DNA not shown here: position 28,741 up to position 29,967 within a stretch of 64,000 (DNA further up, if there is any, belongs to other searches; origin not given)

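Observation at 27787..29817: Integrase-proximal cargo pair: PD-(D/E)xK-motif protein convergent with an atypical SAM-methyltransferase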

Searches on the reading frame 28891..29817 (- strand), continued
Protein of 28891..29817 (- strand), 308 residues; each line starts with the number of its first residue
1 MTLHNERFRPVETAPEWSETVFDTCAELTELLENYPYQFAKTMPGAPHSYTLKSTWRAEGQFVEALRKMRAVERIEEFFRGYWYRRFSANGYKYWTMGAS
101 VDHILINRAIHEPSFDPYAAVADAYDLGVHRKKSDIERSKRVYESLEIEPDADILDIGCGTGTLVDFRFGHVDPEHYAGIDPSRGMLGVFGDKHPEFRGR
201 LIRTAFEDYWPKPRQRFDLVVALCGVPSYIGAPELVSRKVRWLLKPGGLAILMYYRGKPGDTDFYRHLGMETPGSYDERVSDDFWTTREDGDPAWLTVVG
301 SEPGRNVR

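Call 41: find_encoding_contigs(protein=P0228, flank=8000, max_places=3)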
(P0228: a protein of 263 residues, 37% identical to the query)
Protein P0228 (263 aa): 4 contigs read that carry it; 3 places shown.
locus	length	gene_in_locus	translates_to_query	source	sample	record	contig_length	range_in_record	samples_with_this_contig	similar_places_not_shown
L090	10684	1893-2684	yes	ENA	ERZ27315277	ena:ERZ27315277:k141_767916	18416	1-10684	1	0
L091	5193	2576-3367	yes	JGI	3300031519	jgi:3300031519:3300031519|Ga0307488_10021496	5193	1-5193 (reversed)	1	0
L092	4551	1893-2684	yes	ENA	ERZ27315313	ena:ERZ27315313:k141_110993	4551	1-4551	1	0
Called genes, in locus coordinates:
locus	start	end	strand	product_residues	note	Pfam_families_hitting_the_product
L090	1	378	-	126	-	?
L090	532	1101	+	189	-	PF02195:ParB_N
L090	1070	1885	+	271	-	-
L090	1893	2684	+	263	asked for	PF13489:Methyltransf_23, PF08241:Methyltransf_11 (weak), PF08242:Methyltransf_12 (weak), PF13649:Methyltransf_25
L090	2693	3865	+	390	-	PF01507:PAPS_reduct, PF11922:DUF3440 (weak)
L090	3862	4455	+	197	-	PF02195:ParB_N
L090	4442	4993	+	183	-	-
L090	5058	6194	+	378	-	PF03237:Terminase_6N, PF17289:Terminase_6C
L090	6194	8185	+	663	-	PF04860:Phage_portal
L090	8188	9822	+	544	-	PF04233:Phage_Mu_F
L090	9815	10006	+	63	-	-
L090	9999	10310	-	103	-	-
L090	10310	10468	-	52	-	-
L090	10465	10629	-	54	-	-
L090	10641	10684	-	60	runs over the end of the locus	-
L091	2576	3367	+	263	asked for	PF13489:Methyltransf_23, PF08241:Methyltransf_11 (weak), PF08242:Methyltransf_12 (weak), PF13649:Methyltransf_25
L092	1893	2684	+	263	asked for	PF13489:Methyltransf_23, PF08241:Methyltransf_11 (weak), PF08242:Methyltransf_12 (weak), PF13649:Methyltransf_25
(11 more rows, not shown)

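Call 52: search_protein_families(library=phrogs, proteins=[P0227], max_evalue=0.01)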
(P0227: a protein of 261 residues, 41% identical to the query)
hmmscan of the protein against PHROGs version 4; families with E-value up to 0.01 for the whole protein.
P0227 (261 aa): 2 families
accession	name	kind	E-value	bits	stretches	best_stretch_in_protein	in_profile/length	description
phrog_4752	-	other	2.7e-06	27.8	1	122-217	49-158/241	tRNA methyltransferase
phrog_27021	-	unknown function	0.00056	20.5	0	114-137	78-101/223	-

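Call 65: find_related_loci(query=A2, collection=metagenome_contigs, flank=5000)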
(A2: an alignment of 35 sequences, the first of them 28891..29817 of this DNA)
Query A2 (308 aa) in metagenome_contigs; peptide patterns used: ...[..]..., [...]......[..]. (x = any residue, [..] = any of these).
600 stretches matched a pattern (row limit reached: there are more); 68 encode a relative of the query (tblastn E <= 1e-3); 68 distinct loci.
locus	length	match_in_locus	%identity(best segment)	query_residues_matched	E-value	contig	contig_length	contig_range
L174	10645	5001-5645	41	28-255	1e-41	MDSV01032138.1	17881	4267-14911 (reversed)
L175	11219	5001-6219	32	26-258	1e-16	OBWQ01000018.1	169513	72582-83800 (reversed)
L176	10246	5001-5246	49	27-108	2e-14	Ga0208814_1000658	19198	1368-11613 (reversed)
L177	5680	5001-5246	43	27-109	1e-12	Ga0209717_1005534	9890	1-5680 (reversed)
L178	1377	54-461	31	112-252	4e-11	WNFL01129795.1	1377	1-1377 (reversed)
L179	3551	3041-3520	28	139-291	8e-10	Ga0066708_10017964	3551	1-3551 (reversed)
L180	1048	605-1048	27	133-288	7e-10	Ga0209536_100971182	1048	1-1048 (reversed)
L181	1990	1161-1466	34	152-251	2e-9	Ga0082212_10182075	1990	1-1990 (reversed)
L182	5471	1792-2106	31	148-253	5e-9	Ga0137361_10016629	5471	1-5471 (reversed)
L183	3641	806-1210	27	113-252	7e-9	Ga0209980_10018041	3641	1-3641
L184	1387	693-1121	33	148-285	6e-9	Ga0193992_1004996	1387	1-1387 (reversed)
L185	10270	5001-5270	32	26-114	5e-8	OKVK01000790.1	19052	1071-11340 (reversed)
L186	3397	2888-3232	28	142-254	6e-8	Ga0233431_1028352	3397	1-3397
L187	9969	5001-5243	36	142-224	6e-8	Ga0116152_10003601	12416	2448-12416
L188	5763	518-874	30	139-254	9e-8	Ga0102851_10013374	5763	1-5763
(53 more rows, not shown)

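Call 75: search_protein_families(library=pfam, proteins=[L086:8786-9412:+, L090:1070-1885:+], max_evalue=0.01)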
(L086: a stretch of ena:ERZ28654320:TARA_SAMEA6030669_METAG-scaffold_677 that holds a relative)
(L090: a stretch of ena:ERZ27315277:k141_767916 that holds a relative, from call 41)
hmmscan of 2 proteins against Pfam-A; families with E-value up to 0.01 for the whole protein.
L086:8786-9412:+ (208 aa): 1 family
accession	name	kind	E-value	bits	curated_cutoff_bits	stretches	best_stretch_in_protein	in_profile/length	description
PF01555.25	N6_N4_Mtase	-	0.00016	22.2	26.7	1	162-196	181-215/221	DNA methylase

L090:1070-1885:+ (271 aa): 0 families

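Call 97: search_protein_families(library=padloc, proteins=[P0227], max_evalue=0.01)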
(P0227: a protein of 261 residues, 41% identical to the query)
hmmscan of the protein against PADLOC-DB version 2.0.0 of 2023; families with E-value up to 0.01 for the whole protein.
P0227 (261 aa): 1 family
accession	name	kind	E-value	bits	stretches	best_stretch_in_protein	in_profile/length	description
PDLC04134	mad2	-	1.3e-08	32.1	1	122-232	289-409/492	mads_2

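Call 115: fold_search(model_id=the predicted structure, library=viral)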
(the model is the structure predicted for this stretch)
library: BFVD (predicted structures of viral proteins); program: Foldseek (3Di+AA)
matches with E <= 10: 855; with E <= 0.001: 172
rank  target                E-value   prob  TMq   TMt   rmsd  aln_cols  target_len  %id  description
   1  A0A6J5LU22            7.2e-08  1.00  0.40  0.27  10.4       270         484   13  AdoMet_MTases domain containing protein [uncultured Caudovirales phage]
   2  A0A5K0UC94            1.8e-07  1.00  0.38  0.24   7.3       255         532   13  Class I SAM-dependent methyltransferase [Yasminevirus sp. GU-2018]
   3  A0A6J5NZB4            5.8e-07  1.00  0.37  0.48   8.7       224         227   17  Tam Trans-aconitate 2-methyltransferase [uncultured Caudovirales phage]
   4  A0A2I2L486            5.8e-07  1.00  0.36  0.36   5.8       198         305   12  SAM-dependent methyltransferase [Orpheovirus IHUMI-LCC2]
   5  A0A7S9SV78            5.8e-07  1.00  0.34  0.44   6.9       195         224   11  Methyltransferase domain protein [Virus NIOZ-UU159]
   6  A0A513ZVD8            6.1e-07  1.00  0.36  0.20   7.2       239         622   16  Methyltransferase [Fusarium redolens polymycovirus 1]
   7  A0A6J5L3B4            6.5e-07  1.00  0.38  0.38   6.4       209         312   22  AdoMet_MTases domain containing protein [uncultured Caudovirales phage]
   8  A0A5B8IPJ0            1.2e-06  1.00  0.36  0.53   7.8       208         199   12  Methyltransferase domain-containing protein [Mimiviridae sp. ChoanoV1]
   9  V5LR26                1.4e-06  1.00  0.36  0.44   5.9       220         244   15  (no name in the UniProt tables at hand)
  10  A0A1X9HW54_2          1.5e-06  1.00  0.35  0.09   8.9       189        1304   18  (no name in the UniProt tables at hand)
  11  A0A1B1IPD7            1.6e-06  1.00  0.38  0.46   4.6       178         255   18  (no name in the UniProt tables at hand)
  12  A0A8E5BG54            1.6e-06  1.00  0.33  0.42  12.5       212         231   15  (no name in the UniProt tables at hand)
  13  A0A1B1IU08            1.9e-06  1.00  0.38  0.52   5.7       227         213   12  (no name in the UniProt tables at hand)
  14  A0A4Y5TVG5            2.0e-06  1.00  0.39  0.58   6.4       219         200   17  Methyltransferase domain-containing protein [Vibrio phage VAP7]
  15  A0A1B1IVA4            2.1e-06  1.00  0.33  0.19   8.3       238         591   14  (no name in the UniProt tables at hand)
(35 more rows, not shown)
